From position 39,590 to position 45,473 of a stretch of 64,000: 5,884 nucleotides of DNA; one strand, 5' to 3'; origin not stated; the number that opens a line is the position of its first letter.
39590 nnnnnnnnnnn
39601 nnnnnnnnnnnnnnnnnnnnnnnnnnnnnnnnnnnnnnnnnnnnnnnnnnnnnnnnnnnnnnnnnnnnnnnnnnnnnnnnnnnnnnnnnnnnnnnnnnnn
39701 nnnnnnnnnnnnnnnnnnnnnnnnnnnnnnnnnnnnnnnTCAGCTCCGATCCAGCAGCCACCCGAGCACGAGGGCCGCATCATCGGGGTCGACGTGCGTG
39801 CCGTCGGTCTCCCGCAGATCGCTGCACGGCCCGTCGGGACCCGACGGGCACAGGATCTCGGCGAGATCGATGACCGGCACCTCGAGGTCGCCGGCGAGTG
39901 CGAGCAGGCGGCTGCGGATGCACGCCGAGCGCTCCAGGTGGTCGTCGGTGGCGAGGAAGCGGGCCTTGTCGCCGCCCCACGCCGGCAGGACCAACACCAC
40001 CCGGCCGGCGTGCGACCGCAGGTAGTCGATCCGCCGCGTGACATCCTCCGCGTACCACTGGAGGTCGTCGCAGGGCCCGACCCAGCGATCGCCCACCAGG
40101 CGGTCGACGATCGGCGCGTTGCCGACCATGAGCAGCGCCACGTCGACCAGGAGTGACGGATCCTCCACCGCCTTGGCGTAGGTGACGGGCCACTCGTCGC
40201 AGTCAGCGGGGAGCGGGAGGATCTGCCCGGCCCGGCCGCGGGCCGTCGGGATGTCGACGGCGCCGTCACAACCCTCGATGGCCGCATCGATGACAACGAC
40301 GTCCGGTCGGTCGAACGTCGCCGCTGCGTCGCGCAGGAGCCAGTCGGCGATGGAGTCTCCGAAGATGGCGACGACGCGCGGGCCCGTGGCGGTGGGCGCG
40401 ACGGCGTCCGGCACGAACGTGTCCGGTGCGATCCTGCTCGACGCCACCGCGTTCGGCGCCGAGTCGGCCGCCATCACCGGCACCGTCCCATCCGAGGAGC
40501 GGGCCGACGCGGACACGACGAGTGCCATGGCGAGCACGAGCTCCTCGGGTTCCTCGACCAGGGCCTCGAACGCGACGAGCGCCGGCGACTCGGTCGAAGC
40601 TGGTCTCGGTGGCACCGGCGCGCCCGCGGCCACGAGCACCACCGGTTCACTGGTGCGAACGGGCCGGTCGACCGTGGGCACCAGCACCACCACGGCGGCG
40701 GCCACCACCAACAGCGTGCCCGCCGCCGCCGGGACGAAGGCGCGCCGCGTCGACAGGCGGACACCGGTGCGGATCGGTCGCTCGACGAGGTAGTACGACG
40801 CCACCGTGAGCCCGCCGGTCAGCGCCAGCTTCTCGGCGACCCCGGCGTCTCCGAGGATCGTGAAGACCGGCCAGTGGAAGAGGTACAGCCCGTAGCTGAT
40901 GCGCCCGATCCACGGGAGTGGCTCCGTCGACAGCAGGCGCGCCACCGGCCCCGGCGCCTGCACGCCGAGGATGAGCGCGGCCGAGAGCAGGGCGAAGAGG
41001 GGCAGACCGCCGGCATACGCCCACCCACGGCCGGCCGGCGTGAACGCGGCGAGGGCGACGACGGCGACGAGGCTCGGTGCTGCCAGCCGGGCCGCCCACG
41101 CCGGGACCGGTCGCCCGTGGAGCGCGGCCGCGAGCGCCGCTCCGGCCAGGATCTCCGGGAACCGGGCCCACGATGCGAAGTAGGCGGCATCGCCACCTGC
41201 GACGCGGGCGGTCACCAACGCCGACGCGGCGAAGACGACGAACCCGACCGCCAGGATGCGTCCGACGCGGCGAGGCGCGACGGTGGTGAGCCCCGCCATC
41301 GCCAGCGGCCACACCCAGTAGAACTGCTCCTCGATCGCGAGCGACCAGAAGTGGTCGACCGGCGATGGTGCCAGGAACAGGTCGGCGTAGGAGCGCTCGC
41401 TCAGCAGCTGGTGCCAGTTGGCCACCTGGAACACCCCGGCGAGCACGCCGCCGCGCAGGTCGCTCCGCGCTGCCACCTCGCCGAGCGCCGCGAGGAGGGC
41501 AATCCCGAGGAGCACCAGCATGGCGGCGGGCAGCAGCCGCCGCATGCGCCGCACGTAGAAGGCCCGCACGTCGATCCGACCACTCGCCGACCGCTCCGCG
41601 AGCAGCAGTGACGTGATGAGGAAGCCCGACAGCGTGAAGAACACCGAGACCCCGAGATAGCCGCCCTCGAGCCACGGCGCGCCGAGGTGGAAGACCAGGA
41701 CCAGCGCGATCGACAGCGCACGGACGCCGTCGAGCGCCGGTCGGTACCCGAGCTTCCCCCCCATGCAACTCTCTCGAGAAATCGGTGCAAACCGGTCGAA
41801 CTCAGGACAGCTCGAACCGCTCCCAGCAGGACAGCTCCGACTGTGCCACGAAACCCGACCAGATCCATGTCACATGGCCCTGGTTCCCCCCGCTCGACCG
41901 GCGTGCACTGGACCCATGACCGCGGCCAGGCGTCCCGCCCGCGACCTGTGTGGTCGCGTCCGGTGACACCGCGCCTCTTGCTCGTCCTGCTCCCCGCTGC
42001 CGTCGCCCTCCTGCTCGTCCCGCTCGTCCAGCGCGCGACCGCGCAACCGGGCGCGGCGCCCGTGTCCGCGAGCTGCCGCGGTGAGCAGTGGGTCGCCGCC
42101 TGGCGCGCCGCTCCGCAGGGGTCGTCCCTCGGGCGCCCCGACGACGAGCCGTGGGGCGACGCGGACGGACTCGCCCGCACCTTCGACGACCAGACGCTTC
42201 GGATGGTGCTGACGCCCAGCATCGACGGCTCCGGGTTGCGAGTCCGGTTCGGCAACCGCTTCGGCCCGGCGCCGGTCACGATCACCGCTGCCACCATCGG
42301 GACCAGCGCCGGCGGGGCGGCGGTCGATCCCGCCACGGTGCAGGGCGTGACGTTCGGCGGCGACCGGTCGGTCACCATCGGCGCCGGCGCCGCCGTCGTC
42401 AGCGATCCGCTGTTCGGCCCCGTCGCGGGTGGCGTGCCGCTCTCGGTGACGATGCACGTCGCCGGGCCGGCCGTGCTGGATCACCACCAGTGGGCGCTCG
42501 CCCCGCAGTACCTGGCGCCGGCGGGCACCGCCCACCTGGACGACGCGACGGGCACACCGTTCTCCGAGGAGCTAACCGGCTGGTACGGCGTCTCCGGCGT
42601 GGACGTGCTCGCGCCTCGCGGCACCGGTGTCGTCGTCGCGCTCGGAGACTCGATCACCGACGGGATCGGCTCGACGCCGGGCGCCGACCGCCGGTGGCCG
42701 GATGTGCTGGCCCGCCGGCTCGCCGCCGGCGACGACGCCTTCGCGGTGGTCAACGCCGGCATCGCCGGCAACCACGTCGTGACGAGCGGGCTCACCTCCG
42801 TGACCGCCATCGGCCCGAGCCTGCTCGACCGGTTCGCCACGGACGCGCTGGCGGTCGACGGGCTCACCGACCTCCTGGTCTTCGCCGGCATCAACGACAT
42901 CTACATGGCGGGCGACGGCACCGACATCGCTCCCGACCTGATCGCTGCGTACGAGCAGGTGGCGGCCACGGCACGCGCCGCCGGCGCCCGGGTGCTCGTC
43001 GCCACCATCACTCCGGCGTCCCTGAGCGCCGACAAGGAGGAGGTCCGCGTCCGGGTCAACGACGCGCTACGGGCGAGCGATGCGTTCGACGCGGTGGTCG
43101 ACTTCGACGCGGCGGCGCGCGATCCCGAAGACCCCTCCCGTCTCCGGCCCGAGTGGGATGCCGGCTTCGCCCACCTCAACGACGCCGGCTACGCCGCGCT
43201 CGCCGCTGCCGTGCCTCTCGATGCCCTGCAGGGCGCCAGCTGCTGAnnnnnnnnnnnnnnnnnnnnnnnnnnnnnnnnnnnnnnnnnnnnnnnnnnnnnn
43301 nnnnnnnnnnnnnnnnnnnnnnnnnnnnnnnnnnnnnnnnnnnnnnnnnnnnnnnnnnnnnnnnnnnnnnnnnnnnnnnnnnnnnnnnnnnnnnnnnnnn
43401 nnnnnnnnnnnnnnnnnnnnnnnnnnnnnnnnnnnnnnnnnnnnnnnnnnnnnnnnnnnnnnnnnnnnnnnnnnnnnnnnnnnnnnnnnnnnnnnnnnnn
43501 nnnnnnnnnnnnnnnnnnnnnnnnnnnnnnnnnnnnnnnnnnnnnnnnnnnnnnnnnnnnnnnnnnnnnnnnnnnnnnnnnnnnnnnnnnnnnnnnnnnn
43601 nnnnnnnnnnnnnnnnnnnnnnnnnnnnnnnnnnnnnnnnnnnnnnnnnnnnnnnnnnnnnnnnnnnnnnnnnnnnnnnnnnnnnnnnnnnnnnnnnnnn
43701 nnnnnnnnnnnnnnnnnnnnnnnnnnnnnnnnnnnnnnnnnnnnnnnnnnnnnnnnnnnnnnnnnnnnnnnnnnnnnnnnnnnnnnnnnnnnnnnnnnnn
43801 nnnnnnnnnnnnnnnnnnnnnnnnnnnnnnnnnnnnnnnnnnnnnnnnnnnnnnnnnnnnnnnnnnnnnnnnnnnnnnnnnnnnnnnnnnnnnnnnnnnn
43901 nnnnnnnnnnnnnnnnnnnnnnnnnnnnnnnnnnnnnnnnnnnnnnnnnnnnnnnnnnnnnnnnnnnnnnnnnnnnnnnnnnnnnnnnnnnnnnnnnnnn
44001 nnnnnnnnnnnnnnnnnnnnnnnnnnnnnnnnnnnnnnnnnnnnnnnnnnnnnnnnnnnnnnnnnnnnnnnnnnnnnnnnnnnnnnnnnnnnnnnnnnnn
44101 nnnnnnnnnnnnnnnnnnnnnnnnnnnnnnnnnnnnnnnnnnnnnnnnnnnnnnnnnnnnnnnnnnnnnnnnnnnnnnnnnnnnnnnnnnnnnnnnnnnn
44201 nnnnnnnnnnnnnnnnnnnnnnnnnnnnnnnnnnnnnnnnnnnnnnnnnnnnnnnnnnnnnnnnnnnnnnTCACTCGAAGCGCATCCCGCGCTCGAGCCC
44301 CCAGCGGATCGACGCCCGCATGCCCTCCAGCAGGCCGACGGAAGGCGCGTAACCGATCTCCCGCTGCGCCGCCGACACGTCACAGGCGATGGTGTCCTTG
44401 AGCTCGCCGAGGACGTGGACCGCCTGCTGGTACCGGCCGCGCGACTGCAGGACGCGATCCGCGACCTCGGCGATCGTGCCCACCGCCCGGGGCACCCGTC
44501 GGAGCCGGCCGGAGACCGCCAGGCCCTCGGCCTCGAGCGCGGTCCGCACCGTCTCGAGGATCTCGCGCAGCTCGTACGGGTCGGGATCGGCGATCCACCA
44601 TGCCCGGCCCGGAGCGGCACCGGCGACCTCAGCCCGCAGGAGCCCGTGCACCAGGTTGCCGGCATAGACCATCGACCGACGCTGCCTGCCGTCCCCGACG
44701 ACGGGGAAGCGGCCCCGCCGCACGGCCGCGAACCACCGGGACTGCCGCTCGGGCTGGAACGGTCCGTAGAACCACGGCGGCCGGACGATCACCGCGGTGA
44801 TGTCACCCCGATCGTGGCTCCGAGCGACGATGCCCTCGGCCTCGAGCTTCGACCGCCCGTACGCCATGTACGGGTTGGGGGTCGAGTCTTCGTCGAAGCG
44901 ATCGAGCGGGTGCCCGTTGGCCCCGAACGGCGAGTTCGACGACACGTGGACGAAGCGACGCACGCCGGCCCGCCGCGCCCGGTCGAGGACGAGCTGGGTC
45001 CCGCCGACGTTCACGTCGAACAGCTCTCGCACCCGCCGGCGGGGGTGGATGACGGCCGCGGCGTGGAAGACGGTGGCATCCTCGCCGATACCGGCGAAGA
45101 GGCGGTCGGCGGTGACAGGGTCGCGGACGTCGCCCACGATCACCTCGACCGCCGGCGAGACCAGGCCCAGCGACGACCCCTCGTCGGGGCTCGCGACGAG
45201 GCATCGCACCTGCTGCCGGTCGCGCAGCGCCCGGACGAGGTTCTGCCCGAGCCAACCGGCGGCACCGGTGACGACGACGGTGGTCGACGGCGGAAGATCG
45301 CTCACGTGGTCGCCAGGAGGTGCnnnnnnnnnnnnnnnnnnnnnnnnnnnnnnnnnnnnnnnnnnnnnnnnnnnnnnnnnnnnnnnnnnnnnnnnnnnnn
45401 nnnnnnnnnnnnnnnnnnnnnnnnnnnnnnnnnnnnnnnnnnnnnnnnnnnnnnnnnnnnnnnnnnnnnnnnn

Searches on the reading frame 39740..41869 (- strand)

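Call 66: search_protein_families(library=pfam, proteins=[window:39740-41869:-], max_evalue=0.0001)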
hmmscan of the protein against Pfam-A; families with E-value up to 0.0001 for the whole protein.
window:39740-41869:- (709 aa): 2 families
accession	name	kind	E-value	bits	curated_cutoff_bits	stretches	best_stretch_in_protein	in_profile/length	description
PF01757.29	Acyl_transf_3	-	5.3e-28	98.5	31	1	44-349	2-303/326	Acyltransferase domain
PF19040.6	SGNH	-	8.5e-06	26.1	27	1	496-676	22-215/248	SGNH domain (fused to AT3 domains)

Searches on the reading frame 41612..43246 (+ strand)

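Call 66: search_protein_families(library=pfam, proteins=[window:41612-43246:+], max_evalue=0.0001)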
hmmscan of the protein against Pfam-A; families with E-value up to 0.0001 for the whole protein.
window:41612-43246:+ (544 aa): 2 families
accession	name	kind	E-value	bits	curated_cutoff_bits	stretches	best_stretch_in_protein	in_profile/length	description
PF13472.12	Lipase_GDSL_2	-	2.4e-24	87.3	32.9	1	343-529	1-178/178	GDSL-like Lipase/Acylhydrolase family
PF00657.28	Lipase_GDSL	-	7e-16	59.4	23.6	1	341-534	1-208/208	GDSL-like Lipase/Acylhydrolase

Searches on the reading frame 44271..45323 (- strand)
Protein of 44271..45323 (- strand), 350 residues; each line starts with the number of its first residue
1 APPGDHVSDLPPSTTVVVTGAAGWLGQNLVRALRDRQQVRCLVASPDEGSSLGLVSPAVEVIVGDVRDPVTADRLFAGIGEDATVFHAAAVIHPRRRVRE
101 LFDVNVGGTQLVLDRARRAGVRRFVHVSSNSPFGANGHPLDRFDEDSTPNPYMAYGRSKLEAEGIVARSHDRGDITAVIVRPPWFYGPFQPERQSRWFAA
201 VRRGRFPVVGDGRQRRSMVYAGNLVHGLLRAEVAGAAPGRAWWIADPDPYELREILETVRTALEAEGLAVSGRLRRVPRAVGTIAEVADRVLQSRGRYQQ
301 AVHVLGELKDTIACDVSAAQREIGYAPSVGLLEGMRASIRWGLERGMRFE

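Call 66: search_protein_families(library=pfam, proteins=[window:44271-45323:-], max_evalue=0.0001)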
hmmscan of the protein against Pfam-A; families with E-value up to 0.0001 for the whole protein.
window:44271-45323:- (350 aa): 8 families
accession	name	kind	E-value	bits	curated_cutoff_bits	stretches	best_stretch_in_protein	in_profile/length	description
PF01370.27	Epimerase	-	4.3e-35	121.7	20.9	1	16-231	1-224/240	NAD dependent epimerase/dehydratase family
PF01073.25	3Beta_HSD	-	1.4e-24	87.1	22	1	17-251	1-255/280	3-beta hydroxysteroid dehydrogenase/isomerase family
PF16363.11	GDP_Man_Dehyd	-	2.2e-21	77.1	27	1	18-336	2-330/332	GDP-mannose 4,6 dehydratase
PF07993.18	NAD_binding_4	-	8.2e-17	61.6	20.1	1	83-192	90-210/258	Male sterility protein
PF04321.23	RmlD_sub_bind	-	5.1e-15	55.8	27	1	15-188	2-154/287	RmlD substrate binding domain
PF13460.12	NAD_binding_10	-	1.2e-14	55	27.2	1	20-186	1-147/184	NAD(P)H-binding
PF02719.21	Polysacc_synt_2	-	2e-09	37.5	20.2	1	16-129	1-128/293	Polysaccharide biosynthesis protein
PF05368.20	NmrA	-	4.8e-06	26.8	27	1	13-127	2-105/298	NmrA-like family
